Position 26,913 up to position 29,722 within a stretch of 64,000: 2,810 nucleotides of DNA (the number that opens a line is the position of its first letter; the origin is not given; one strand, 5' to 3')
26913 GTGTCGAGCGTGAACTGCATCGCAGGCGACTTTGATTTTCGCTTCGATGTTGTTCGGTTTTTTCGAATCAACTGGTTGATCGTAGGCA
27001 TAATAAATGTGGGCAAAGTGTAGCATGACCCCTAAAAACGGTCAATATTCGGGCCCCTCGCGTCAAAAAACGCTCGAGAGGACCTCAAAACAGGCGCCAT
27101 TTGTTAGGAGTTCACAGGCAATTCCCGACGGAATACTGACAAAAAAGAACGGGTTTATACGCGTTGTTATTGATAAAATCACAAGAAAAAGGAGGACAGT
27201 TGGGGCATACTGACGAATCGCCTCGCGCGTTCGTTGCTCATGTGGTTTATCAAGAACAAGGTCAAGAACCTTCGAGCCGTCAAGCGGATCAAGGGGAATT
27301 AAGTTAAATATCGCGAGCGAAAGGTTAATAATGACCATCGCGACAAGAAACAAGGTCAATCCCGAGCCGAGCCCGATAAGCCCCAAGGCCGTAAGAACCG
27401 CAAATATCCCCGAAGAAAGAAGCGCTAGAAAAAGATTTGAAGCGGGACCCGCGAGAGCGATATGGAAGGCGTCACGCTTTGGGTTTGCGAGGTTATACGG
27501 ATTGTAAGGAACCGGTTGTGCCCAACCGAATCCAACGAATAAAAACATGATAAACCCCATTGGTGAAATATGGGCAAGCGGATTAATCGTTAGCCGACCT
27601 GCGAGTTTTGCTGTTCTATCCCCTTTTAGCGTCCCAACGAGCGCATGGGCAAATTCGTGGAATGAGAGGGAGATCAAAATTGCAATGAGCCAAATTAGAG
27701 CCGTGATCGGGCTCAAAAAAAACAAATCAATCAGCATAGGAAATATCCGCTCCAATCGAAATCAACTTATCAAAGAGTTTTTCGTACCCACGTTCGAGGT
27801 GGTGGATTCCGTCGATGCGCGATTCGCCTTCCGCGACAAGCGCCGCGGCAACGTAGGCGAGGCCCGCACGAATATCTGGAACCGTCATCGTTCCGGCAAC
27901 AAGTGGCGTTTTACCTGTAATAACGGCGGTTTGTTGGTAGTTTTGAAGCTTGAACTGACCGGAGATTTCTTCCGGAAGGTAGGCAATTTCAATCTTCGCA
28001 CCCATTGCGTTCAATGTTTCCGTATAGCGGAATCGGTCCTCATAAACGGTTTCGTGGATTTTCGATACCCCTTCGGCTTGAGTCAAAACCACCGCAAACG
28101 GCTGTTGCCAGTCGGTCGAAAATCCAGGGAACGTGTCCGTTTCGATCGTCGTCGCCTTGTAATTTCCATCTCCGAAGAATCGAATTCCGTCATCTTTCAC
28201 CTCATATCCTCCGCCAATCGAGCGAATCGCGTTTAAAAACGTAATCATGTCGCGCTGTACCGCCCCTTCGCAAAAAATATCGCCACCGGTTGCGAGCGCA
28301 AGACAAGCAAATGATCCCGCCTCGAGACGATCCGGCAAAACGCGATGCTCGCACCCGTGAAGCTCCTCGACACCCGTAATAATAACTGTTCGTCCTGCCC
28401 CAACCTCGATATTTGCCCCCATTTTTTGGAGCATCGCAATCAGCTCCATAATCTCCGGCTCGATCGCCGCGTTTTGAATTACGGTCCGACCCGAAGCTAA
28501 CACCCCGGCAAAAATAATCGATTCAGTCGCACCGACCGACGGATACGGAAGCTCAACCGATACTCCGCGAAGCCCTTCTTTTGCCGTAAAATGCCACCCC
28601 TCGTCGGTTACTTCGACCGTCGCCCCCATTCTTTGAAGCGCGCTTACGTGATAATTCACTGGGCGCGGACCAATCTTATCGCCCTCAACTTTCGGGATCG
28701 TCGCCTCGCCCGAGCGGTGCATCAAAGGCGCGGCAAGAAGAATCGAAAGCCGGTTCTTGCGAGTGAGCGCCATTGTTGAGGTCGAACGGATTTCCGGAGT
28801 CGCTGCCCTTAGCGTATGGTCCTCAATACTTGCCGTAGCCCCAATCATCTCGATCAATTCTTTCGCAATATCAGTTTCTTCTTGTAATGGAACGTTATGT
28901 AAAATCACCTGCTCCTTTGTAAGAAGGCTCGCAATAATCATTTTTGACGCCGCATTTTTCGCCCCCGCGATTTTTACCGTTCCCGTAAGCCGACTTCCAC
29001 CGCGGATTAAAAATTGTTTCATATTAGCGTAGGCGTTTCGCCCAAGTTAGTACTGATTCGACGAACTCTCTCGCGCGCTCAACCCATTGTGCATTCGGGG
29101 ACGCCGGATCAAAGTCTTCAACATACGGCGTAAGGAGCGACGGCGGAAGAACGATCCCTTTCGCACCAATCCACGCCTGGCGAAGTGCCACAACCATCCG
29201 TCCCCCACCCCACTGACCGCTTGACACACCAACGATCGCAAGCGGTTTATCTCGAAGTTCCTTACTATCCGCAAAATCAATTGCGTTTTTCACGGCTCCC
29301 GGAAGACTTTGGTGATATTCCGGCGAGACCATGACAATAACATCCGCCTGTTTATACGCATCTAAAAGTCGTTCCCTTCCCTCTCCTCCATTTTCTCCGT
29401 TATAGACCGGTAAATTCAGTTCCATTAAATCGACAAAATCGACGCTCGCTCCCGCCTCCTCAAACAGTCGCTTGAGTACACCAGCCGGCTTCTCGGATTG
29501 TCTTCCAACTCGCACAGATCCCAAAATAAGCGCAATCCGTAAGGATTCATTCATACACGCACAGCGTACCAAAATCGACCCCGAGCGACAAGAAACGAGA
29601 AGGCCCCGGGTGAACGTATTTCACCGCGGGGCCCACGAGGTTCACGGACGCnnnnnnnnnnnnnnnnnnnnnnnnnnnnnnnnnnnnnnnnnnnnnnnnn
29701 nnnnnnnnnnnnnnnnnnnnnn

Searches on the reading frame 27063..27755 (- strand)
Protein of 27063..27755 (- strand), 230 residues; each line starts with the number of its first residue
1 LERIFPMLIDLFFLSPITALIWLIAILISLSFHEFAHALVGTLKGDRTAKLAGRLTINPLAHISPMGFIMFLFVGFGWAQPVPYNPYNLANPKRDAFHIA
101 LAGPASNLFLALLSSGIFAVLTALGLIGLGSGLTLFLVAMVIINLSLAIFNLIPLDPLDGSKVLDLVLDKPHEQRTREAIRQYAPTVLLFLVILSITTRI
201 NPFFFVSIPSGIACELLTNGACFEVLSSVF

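Call 3: search_protein_families(library=pfam, proteins=[window:27063-27755:-], max_evalue=1)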
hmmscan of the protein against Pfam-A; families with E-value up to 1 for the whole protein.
window:27063-27755:- (230 aa): 2 families
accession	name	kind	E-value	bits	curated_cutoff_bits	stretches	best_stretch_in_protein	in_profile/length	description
PF02163.28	Peptidase_M50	-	2.9e-17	63.2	27.2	1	23-193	3-219/221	Peptidase family M50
PF13398.12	Peptidase_M50B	-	0.015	15.5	26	1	20-51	15-46/201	Peptidase M50B-like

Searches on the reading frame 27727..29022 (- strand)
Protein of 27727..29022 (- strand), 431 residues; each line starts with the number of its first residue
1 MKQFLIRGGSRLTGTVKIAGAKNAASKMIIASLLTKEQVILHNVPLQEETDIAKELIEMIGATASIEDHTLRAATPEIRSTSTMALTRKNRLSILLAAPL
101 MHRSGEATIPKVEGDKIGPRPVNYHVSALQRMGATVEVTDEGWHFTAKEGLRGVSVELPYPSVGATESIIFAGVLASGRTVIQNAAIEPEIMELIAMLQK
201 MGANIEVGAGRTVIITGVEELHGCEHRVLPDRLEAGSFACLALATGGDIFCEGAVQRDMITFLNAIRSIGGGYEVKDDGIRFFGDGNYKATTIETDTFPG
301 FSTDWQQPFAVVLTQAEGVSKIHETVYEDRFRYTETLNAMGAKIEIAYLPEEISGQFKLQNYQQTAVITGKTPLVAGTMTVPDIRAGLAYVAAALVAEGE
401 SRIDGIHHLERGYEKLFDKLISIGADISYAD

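Call 39: find_related_loci(query=window:27727-29022:-, collection=genome_contigs, flank=7000)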
Query window:27727-29022:- (431 aa) in genome_contigs; peptide patterns used: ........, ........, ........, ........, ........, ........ (x = any residue, [..] = any of these).
434 stretches matched a pattern; 342 encode a relative of the query (tblastn E <= 1e-3); the best 80 are kept; 80 distinct loci.
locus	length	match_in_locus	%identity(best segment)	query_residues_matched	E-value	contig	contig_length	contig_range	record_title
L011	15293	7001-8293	98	1-431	0e+0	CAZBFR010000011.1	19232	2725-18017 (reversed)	MAG TPA_asm: uncultured Gammaproteobacteria bacterium isolate binchicken_co105_181 genome assembly, contig: NODE_3561_le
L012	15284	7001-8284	69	1-428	0e+0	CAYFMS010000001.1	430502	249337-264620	MAG TPA_asm: uncultured Gammaproteobacteria bacterium isolate ERP019367_co1_75 genome assembly, contig: NODE_26_length_4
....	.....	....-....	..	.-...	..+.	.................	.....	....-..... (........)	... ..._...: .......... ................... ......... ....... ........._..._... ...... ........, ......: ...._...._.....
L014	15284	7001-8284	67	1-427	0e+0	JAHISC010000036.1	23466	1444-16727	MAG: Patescibacteria group bacterium isolate MM_PC_MetaG.mb.155 MM_PC_MetaG.mb.155_k141_366220, whole genome shotgun seq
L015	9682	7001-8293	53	1-431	1e-145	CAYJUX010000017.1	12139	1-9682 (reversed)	MAG TPA_asm: uncultured Candidatus Saccharibacteria bacterium isolate ERP125453_co1_304 genome assembly, contig: NODE_58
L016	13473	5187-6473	51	3-430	4e-145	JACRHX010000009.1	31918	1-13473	MAG: Parcubacteria group bacterium isolate NC_groundwater_1788_Pr3_B-0.1um_42_9 SR-2_scaffold_141_406174, whole genome s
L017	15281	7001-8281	54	3-427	2e-144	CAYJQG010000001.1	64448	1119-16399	MAG TPA_asm: uncultured Candidatus Saccharibacteria bacterium isolate ERP125453_co1_149 genome assembly, contig: NODE_27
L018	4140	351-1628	52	3-427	1e-145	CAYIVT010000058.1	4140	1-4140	MAG TPA_asm: uncultured Candidatus Saccharibacteria bacterium isolate ERP119705_co9_166 genome assembly, contig: NODE_39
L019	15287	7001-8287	52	1-428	1e-141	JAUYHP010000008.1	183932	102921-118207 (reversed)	MAG: bacterium isolate C24_maxbin.158_sub C24_k141_736997, whole genome shotgun sequence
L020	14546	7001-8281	53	3-428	1e-141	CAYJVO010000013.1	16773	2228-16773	MAG TPA_asm: uncultured Candidatus Saccharibacteria bacterium isolate ERP125453_co1_472 genome assembly, contig: NODE_35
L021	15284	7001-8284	52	1-427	3e-141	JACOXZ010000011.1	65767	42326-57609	MAG: Candidatus Liptonbacteria bacterium isolate NC_groundwater_166_Ag_S-0.1um_47_12 S4_GD2017_2_S1_scaffold_594, whole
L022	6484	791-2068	52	3-427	6e-141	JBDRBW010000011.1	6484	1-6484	MAG: Patescibacteria group bacterium isolate MEGAHIT-group-1.149 k141_404362, whole genome shotgun sequence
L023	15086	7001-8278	52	3-427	6e-140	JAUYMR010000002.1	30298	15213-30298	MAG: bacterium isolate C24_metabat.bin.93 C24_k141_572382, whole genome shotgun sequence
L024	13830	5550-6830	52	3-428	6e-140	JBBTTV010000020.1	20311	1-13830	MAG: Patescibacteria group bacterium isolate H51-bin128_1 H51_bin128_1_000000000020, whole genome shotgun sequence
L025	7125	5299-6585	53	3-428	9e-140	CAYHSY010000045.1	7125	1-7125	MAG TPA_asm: uncultured Candidatus Saccharibacteria bacterium isolate ERP119705_co15_141 genome assembly, contig: NODE_1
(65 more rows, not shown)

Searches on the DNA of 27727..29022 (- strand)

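Call 57: search_rna_families(source=L014, start=5030, end=5450, threshold=evalue, max_evalue=10, show_alignments=2)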
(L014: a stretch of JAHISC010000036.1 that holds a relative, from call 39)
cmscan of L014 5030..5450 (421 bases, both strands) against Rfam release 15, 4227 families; matches with E-value up to 10: 2.
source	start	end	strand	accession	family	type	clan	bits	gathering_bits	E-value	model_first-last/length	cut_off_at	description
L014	5351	5392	-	RF03705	mir-1278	Gene; miRNA;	-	14.5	61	5.3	1-77/77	no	mir-1278 microRNA precursor family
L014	5218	5258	+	RF02133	HOXB13-AS1_2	Gene; lncRNA;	-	10.5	40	6.5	1-81/81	no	HOXB13 antisense RNA 1 conserved region 2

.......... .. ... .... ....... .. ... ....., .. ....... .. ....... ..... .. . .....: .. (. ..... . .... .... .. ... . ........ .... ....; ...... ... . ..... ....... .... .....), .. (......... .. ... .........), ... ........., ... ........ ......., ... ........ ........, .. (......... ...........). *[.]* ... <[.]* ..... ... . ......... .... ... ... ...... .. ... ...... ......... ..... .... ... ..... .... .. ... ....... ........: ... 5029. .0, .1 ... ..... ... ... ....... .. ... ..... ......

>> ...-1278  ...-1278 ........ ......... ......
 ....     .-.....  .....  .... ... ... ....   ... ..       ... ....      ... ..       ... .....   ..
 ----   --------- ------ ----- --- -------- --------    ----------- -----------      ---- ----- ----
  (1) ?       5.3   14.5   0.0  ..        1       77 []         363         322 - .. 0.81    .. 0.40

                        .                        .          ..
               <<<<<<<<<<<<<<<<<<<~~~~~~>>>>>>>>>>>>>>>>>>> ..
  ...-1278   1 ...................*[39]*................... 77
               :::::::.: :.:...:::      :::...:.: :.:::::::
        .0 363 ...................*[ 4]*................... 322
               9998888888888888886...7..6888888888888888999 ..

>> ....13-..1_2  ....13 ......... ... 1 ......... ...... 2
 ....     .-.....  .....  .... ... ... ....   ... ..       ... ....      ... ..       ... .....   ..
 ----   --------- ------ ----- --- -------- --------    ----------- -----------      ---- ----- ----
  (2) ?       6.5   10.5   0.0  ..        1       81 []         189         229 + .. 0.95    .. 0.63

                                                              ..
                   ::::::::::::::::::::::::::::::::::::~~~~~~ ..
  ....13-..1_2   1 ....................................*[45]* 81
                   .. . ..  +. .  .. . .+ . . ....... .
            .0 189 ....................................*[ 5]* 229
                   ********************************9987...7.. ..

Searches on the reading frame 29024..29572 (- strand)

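Call 3: search_protein_families(library=pfam, proteins=[window:29024-29572:-], max_evalue=1)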
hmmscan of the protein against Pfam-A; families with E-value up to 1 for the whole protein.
window:29024-29572:- (182 aa): 3 families
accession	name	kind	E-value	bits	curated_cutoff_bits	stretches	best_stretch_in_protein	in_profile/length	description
PF03358.20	FMN_red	-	9.2e-33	113.4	24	1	12-146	2-145/152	NADPH-dependent FMN reductase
PF02525.22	Flavodoxin_2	-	3.6e-05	24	27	1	13-99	3-101/198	Flavodoxin-like fold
PF02602.20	HEM4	-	0.19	11.3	27.5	1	33-117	3-80/231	Uroporphyrinogen-III synthase HemD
